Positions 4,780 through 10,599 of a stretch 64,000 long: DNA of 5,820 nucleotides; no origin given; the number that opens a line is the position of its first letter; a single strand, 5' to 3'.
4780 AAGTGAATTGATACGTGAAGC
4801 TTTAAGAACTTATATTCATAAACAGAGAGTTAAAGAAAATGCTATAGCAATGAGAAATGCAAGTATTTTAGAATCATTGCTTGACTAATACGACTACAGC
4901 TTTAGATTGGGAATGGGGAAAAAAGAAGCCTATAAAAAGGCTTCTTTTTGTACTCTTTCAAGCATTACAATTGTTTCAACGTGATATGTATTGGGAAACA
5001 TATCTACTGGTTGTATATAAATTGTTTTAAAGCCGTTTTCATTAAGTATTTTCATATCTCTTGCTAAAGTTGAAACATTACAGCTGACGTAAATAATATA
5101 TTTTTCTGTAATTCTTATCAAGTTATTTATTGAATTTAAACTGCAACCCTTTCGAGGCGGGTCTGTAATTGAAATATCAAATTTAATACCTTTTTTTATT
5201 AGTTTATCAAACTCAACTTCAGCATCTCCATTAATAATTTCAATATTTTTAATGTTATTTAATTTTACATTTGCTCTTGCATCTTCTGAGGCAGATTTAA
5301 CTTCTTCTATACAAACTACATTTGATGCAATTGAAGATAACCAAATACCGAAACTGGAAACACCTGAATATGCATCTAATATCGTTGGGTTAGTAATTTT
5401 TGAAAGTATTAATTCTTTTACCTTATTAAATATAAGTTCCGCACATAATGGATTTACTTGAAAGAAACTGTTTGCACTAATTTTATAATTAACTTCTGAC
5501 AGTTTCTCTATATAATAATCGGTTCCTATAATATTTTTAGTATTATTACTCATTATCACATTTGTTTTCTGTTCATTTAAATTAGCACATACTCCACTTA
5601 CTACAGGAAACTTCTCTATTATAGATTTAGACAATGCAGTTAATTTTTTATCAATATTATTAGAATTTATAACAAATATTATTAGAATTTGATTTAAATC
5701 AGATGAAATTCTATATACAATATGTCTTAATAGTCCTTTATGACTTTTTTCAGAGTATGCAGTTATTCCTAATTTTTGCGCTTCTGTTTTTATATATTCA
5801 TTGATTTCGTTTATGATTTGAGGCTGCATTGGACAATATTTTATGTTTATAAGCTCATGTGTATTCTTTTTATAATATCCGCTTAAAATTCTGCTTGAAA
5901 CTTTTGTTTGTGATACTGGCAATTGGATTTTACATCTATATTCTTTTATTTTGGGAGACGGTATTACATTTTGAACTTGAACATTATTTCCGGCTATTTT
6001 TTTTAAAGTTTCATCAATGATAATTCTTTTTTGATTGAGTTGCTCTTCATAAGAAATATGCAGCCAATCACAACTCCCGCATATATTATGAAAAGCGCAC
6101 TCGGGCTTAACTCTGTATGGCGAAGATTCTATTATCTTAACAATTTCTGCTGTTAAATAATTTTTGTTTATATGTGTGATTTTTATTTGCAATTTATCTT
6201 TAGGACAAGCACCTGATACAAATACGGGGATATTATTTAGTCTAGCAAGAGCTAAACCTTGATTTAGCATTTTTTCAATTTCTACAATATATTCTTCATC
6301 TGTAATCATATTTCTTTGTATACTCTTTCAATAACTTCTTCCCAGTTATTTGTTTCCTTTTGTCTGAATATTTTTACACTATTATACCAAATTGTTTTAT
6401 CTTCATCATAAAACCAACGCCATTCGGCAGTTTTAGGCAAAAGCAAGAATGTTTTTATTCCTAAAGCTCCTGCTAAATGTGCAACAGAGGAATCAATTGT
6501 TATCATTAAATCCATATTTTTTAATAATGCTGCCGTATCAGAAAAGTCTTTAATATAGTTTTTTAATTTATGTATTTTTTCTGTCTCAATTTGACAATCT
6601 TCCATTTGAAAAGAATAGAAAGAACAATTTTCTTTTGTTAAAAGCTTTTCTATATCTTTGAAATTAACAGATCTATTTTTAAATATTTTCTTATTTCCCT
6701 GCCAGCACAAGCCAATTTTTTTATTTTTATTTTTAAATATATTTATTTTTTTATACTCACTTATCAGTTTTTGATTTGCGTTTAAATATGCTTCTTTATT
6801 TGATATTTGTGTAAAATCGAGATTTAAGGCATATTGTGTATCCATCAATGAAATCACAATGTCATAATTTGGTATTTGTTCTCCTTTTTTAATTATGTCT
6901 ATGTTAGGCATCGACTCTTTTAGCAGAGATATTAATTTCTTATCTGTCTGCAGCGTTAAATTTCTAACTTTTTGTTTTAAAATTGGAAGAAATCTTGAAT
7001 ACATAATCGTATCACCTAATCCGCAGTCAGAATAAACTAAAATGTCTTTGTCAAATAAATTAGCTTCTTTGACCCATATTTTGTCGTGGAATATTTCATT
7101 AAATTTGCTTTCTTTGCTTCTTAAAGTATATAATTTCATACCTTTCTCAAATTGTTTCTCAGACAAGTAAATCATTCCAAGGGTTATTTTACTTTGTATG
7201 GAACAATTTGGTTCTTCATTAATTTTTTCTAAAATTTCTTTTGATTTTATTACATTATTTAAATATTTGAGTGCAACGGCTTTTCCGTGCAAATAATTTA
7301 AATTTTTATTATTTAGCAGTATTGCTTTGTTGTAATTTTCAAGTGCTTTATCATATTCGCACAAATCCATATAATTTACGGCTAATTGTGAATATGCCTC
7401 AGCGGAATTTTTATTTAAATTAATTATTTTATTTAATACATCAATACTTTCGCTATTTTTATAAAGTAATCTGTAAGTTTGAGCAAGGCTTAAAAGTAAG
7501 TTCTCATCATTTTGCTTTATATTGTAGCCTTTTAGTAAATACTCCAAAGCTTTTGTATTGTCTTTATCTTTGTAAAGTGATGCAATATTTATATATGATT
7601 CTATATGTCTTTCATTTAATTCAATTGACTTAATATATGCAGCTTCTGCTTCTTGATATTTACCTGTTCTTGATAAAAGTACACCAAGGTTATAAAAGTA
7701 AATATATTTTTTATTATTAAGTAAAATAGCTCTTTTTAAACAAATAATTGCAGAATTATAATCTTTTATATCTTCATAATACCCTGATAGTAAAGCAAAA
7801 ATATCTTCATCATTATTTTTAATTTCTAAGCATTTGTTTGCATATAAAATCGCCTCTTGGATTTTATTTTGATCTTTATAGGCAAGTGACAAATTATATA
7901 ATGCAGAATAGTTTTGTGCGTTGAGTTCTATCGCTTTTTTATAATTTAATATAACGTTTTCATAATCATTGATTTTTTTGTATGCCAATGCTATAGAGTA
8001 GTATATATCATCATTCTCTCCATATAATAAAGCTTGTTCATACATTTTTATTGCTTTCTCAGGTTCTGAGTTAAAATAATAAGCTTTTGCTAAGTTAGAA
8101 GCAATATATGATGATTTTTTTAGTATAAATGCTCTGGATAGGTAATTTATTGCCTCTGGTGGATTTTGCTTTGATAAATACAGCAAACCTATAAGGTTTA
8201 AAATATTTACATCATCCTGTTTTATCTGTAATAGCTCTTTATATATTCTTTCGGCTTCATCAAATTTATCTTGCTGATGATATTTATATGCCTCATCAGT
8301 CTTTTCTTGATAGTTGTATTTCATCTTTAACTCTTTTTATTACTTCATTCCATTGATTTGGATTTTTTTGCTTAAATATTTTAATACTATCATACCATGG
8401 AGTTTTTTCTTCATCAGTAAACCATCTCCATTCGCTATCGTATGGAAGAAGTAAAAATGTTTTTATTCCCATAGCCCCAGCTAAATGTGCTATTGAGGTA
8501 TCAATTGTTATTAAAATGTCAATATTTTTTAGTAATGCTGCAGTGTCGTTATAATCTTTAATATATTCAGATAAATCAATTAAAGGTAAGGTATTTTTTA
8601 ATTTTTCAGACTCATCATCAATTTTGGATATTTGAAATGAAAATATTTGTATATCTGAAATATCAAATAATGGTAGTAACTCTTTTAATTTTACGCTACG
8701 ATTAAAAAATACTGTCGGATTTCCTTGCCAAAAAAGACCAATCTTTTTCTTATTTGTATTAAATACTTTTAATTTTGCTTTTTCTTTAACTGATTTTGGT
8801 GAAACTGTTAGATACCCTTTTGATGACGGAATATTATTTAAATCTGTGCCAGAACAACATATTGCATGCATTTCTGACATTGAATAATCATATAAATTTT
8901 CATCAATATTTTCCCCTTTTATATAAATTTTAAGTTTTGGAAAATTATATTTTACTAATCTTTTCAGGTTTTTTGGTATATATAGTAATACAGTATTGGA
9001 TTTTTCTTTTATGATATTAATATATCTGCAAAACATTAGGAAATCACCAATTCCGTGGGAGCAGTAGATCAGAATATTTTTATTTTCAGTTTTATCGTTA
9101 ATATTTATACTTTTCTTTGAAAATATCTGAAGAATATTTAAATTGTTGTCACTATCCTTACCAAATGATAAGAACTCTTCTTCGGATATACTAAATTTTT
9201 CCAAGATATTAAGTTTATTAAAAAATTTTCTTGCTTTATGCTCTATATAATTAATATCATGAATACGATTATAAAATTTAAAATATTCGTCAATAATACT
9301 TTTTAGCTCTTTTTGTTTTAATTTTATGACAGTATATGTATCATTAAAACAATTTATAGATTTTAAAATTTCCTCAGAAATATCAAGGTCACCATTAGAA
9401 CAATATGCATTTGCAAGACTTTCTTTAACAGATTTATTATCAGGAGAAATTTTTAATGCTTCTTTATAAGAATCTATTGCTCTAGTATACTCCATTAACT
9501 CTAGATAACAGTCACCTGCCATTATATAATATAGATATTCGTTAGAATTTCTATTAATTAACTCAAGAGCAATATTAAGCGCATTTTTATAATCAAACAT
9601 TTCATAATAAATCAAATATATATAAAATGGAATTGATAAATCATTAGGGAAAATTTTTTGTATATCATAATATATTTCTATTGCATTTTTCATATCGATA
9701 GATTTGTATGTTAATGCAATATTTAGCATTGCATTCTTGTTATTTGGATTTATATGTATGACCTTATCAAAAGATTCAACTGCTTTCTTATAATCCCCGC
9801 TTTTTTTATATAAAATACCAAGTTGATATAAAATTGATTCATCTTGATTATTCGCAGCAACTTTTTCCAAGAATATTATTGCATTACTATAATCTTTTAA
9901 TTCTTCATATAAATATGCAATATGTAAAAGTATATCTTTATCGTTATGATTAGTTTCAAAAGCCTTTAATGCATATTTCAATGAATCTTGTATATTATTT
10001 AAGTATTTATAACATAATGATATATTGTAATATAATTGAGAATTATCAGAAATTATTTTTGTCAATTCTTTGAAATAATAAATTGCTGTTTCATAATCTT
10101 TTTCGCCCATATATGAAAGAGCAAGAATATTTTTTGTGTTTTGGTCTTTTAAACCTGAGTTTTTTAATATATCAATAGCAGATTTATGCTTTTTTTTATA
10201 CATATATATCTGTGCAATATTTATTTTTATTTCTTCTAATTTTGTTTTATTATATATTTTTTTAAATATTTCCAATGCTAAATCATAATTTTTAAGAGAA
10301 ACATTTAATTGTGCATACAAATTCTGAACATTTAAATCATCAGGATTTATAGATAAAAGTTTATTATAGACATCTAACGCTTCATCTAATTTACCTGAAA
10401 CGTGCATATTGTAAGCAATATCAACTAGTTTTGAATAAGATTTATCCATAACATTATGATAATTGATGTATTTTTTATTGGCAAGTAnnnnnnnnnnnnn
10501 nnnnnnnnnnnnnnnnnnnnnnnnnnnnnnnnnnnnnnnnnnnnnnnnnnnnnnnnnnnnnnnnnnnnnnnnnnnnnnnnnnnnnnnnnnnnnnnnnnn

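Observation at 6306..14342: Same-strand block: fourth radical-SAM paralog, membrane-anchored GT5 and two TPR-GT9 fusions, a candidate uncharacterised envelope or protein-glycosylation module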

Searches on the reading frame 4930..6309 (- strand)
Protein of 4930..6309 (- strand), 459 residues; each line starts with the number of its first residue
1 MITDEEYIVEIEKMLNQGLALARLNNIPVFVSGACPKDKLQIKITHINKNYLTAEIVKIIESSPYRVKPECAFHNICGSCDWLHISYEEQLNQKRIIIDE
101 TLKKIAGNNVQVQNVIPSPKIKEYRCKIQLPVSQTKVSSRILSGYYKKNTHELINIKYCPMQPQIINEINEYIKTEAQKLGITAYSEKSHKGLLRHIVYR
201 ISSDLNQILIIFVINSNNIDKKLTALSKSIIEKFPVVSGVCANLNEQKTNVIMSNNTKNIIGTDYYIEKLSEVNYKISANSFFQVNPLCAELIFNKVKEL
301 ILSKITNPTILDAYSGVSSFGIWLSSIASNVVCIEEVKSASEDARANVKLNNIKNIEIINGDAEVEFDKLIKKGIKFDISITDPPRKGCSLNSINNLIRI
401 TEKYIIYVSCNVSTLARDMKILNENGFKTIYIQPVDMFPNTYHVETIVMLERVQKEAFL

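Call 3: search_protein_families(library=pfam, proteins=[window:4930-6309:-], max_evalue=0.01)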
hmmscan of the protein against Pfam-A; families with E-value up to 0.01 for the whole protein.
window:4930-6309:- (459 aa): 6 families
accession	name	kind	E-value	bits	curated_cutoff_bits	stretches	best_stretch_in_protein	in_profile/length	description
PF05958.17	tRNA_U5-meth_tr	-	6e-20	72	23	1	87-452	2-356/357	tRNA (Uracil-5-)-methyltransferase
PF03602.21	Cons_hypoth95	-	9e-10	38.9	24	1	293-411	32-153/182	Conserved hypothetical protein 95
PF01938.26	TRAM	-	3.6e-08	33.6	21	1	6-57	7-61/61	TRAM domain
PF13847.12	Methyltransf_31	-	0.0008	19.6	27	1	309-420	6-123/145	Methyltransferase domain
PF02475.24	TRM5-TYW2_MTfase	-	0.0019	18.6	28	1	306-364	36-97/164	TRM5/TYW2 methyltransferase domain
PF05175.20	MTS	-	0.0087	16.2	23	0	302-385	24-107/170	Methyltransferase small domain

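Call 4: search_protein_families(library=ncbifam, proteins=[window:4930-6309:-], max_evalue=0.01)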
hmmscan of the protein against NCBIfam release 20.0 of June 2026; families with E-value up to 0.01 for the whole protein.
window:4930-6309:- (459 aa): 17 families
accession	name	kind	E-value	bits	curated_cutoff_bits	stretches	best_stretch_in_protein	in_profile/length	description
TIGR00479.1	rumA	equivalog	1.1e-111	373.7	183.55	1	17-445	4-432/432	23S rRNA (uracil(1939)-C(5))-methyltransferase RlmD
NF009639.0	PRK13168.1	equivalog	3.5e-68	230.5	458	1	5-452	15-445/446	23S rRNA (uracil(1939)-C(5))-methyltransferase RlmD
NF002910.0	PRK03522.2-3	equivalog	6.8e-48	163.6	558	1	75-453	9-383/383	23S rRNA (uracil(747)-C(5))-methyltransferase RlmC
TIGR02085.1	meth_trns_rumB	equivalog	6.2e-46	157.1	429.5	1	74-452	7-374/374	23S rRNA (uracil(747)-C(5))-methyltransferase RlmC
NF002909.0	PRK03522.2-1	equivalog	4.6e-39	134.7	553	1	75-452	9-373/374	23S rRNA (uracil(747)-C(5))-methyltransferase RlmC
TIGR02143.1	trmA_only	equivalog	6.1e-22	78.1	334.65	1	86-452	1-351/352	tRNA (uridine(54)-C5)-methyltransferase TrmA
NF002913.0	PRK03522.2-6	equivalog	4.7e-17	62.4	537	2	149-348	18-217/342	23S rRNA (uracil(747)-C(5))-methyltransferase RlmC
NF053605.1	PyTRAM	equivalog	4.9e-08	32.6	85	1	3-55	4-56/56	TRAM domain-containing RNA chaperone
NF053718.1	23SC1962Mtase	equivalog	6.6e-08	31.7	575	1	300-386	204-290/383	23S rRNA (cytosine(1962)-C(5))-methyltransferase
TIGR00095.1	TIGR00095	equivalog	1.2e-06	28.3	117.5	1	293-399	43-147/194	16S rRNA (guanine(966)-N(2))-methyltransferase RsmD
NF008157.0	PRK10909.1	equivalog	2.7e-06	27.4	302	1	301-414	48-163/199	16S rRNA (guanine(966)-N(2))-methyltransferase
NF046099.1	RSP_2647_MTase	equivalog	1e-05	24.6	600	1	307-403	218-316/391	RSP_2647 family RNA methyltransferase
NF008993.0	PRK12336.1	equivalog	0.00037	19.9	243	1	5-57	150-202/203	translation initiation factor IF-2 subunit beta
TIGR03534.1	RF_mod_PrmC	equivalog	0.0021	17.6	199.1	1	307-385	89-165/253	peptide chain release factor N(5)-glutamine methyltransferase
NF011529.0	PRK14968.1-3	equivalog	0.0035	16.8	162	1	306-383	34-105/198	putative methyltransferase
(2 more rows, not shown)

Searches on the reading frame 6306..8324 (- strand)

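Call 3: search_protein_families(library=pfam, proteins=[window:6306-8324:-], max_evalue=0.01)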
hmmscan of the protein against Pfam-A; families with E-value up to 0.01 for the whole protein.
window:6306-8324:- (672 aa): 20 families
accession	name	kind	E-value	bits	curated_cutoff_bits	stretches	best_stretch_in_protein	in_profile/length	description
PF07719.23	TPR_2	-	3.1e-31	105.3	27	3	308-341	1-34/34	Tetratricopeptide repeat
PF00515.34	TPR_1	-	1.2e-29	101.3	27.8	4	210-239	4-33/34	Tetratricopeptide repeat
PF13181.12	TPR_8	-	1.5e-28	96.9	25.7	3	209-239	3-33/34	Tetratricopeptide repeat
PF13424.12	TPR_12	-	2.1e-25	89.2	30.1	5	211-271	7-76/77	Tetratricopeptide repeat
PF13428.12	TPR_14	-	4.8e-17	61.2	23.5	0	275-315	2-42/44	Tetratricopeptide repeat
PF13414.12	TPR_11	-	1.7e-16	60.1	26.8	2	14-51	3-40/42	TPR repeat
PF14559.12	TPR_19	-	1.9e-15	57.4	25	1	17-65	3-51/68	Tetratricopeptide repeat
PF13432.12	TPR_16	-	6.2e-15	55.8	32.7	0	111-170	3-62/65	Tetratricopeptide repeat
PF13374.12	TPR_10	-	6.9e-14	51.8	27.5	1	212-240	7-35/42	Tetratricopeptide repeat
PF13176.12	TPR_7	-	9.3e-14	50.7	27.9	0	211-238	3-32/36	Tetratricopeptide repeat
PF13431.12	TPR_17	-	4.6e-11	42.5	24.4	1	128-159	2-33/34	Tetratricopeptide repeat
PF12895.13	ANAPC3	-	1.1e-10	42.1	27.2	2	151-232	1-81/82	Anaphase-promoting complex, cyclosome, subunit 3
PF23914.1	TPR_CcmH_CycH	-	3.6e-09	37.1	42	1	254-335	64-148/158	Cytochrome c-type biogenesis protein H TPR domain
PF22860.2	DUF7017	-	1.5e-06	28.7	27.5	1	211-332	5-129/141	Domain of unknown function (DUF7017)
PF13371.12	TPR_9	-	2.1e-05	24.9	35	0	15-65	5-55/73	Tetratricopeptide repeat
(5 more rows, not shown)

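Call 4: search_protein_families(library=ncbifam, proteins=[window:6306-8324:-], max_evalue=0.01)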
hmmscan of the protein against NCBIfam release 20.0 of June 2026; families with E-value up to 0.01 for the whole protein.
window:6306-8324:- (672 aa): 21 families
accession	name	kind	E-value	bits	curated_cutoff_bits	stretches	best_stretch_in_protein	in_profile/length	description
NF040959.1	MamA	equivalog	2.7e-28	98.8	200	3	77-199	76-199/204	magnetosome protein MamA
TIGR02917.1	PEP_TPR_lipo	equivalog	3.6e-28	98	312.2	2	16-227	680-891/899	XrtA/PEP-CTERM system TPR-repeat protein PrsT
TIGR02521.1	type_IV_pilW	equivalog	1.2e-18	67.5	154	2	144-285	36-180/234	type IV pilus biogenesis/stability protein PilW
TIGR02552.1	LcrH_SycD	equivalog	3.1e-11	43.1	104.8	1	11-99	24-113/136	SycD/LcrH family type III secretion system chaperone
NF052415.1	T3SS_chap_SctY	equivalog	6.5e-09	36.3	70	1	12-98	13-103/106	type III secretion apparatus assembly chaperone SctY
NF033762.1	social_mot_Tgl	equivalog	1.3e-08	34.5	225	2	14-162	40-193/252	social motility TPR repeat lipoprotein Tgl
TIGR00990.1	3a0801s09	subfamily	3.3e-08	32.6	757.25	2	81-174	136-230/615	mitochondrial import receptor subunit TOM70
NF033758.1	gliding_GltE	equivalog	5.5e-08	32.2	225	0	149-264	164-279/411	adventurous gliding motility TPR repeat lipoprotein GltE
NF002725.1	PRK02603.1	equivalog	6.5e-08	32.8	143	1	106-156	73-123/173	photosystem I assembly protein Ycf3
NF011886.0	PRK15359.1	equivalog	3.2e-06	27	146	0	179-239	64-124/144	type III secretion system chaperone protein SscB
NF033920.0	C39_PA2778_fam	equivalog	6.8e-06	25.7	150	0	9-100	160-252/255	PA2778 family cysteine peptidase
NF008757.0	PRK11788.1-5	equivalog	5.5e-05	22.5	363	0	198-367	98-274/388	lipopolysaccharide assembly protein LapB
NF052400.1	M48_BAM_BepA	equivalog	6.1e-05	22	570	1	11-108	313-411/483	beta-barrel assembly-enhancing protease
NF053607.1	CHU_0125_OmpA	equivalog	7.3e-05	21.5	620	1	76-173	23-121/639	CHU_0125 family OmpA-like outer membrane integrity protein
NF047558.1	TPR_END_plus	domain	9.7e-05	22.2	32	0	108-137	2-31/56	TPR end-of-group domain-containing protein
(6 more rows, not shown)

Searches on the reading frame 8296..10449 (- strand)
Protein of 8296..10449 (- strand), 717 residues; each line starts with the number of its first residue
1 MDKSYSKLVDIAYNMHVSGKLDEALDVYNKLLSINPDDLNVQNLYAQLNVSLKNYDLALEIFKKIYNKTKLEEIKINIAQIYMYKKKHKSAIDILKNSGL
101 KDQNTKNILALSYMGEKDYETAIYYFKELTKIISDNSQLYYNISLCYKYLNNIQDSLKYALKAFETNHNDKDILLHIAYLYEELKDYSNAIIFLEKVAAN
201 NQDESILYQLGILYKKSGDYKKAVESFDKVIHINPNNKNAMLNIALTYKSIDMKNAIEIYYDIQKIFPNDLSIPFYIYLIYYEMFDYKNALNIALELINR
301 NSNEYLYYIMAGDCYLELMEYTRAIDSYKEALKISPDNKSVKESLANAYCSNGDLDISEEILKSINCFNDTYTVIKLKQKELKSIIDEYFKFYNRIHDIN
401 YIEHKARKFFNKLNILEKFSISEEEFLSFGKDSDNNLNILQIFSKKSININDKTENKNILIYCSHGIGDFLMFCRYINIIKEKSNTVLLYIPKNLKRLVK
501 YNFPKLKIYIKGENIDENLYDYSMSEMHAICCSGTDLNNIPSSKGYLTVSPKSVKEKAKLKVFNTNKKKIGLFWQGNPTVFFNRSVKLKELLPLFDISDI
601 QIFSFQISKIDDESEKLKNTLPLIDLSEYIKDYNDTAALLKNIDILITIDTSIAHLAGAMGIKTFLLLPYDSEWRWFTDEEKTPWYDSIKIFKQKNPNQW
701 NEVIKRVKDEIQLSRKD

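Call 3: search_protein_families(library=pfam, proteins=[window:8296-10449:-], max_evalue=0.01)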
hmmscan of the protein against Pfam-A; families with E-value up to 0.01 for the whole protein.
window:8296-10449:- (717 aa): 27 families (the best 25 are shown)
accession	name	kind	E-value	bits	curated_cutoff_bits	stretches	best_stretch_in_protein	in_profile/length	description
PF07719.23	TPR_2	-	1.8e-30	102.9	27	2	206-237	3-34/34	Tetratricopeptide repeat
PF14559.12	TPR_19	-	1.6e-29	102.5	25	2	18-65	4-51/68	Tetratricopeptide repeat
PF00515.34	TPR_1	-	4e-28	96.5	27.8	2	206-237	3-34/34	Tetratricopeptide repeat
PF13181.12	TPR_8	-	2.4e-25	86.9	25.7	3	206-237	3-34/34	Tetratricopeptide repeat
PF13174.12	TPR_6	-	1.1e-21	76.4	26.3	1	207-236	3-32/33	Tetratricopeptide repeat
PF13424.12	TPR_12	-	7.6e-21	74.5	30.1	0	18-66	16-72/77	Tetratricopeptide repeat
PF13428.12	TPR_14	-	1.5e-18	65.8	23.5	1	18-48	14-44/44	Tetratricopeptide repeat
PF13432.12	TPR_16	-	5.9e-18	65.4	32.7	0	283-338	9-64/65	Tetratricopeptide repeat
PF12895.13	ANAPC3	-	4.3e-17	62.6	27.2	3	185-246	3-64/82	Anaphase-promoting complex, cyclosome, subunit 3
PF23914.1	TPR_CcmH_CycH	-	1.2e-16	61.3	42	2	32-138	43-156/158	Cytochrome c-type biogenesis protein H TPR domain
PF13414.12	TPR_11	-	1.2e-16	60.5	26.8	3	312-353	1-42/42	TPR repeat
PF13176.12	TPR_7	-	1.3e-15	56.5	27.9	1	207-236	2-31/36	Tetratricopeptide repeat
PF13431.12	TPR_17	-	4.1e-13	48.9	24.4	0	227-250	2-25/34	Tetratricopeptide repeat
PF24575.1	TPR_Slam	-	4.1e-12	46.9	35.2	1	202-248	45-91/104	Surface lipoprotein assembly modifier, N-terminal TPR repeats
PF13429.12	TPR_15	-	2.9e-09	37.2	26.2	1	148-242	88-184/280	Tetratricopeptide repeat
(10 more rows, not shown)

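Call 4: search_protein_families(library=ncbifam, proteins=[window:8296-10449:-], max_evalue=0.01)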
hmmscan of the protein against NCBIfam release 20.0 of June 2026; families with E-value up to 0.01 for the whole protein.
window:8296-10449:- (717 aa): 23 families
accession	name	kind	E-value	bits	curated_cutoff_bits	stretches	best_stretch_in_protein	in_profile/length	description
TIGR02917.1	PEP_TPR_lipo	equivalog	1.4e-30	105.9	312.2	2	17-204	613-803/899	XrtA/PEP-CTERM system TPR-repeat protein PrsT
NF040959.1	MamA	equivalog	1.1e-28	100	200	4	216-363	49-197/204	magnetosome protein MamA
TIGR02552.1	LcrH_SycD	equivalog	2.2e-18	66.3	104.8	2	207-292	21-107/136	SycD/LcrH family type III secretion system chaperone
TIGR02521.1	type_IV_pilW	equivalog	8.5e-15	54.9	154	3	204-261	31-88/234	type IV pilus biogenesis/stability protein PilW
NF047371.1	FlcA_CTERM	equivalog_domain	4e-11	42.1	300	2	111-200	447-536/646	periplasmic flagellar collar protein FlcA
NF002725.1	PRK02603.1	equivalog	4.1e-11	43.2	143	1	183-250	54-118/173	photosystem I assembly protein Ycf3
NF033758.1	gliding_GltE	equivalog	1.3e-10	40.9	225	1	14-259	91-347/411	adventurous gliding motility TPR repeat lipoprotein GltE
NF033920.0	C39_PA2778_fam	equivalog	1.2e-09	38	150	0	7-96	158-248/255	PA2778 family cysteine peptidase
NF052400.1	M48_BAM_BepA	equivalog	1.3e-09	37.4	570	2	279-365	315-401/483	beta-barrel assembly-enhancing protease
TIGR03939.1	PGA_TPR_OMP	equivalog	6e-09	34.7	366.65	2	186-347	34-196/800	poly-beta-1,6 N-acetyl-D-glucosamine export porin PgaA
NF033762.1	social_mot_Tgl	equivalog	7.5e-09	35.3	225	0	10-115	36-143/252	social motility TPR repeat lipoprotein Tgl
NF052415.1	T3SS_chap_SctY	equivalog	1.3e-08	35.3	70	0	168-236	3-72/106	type III secretion apparatus assembly chaperone SctY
TIGR00540.1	TPR_hemY_coli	hypoth_equivalog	2.1e-08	33.4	142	1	19-242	166-363/385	heme biosynthesis-associated TPR protein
NF008757.0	PRK11788.1-5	equivalog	3.1e-08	33.2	363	1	10-196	112-307/388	lipopolysaccharide assembly protein LapB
NF053607.1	CHU_0125_OmpA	equivalog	5.1e-08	31.9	620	1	116-207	32-123/639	CHU_0125 family OmpA-like outer membrane integrity protein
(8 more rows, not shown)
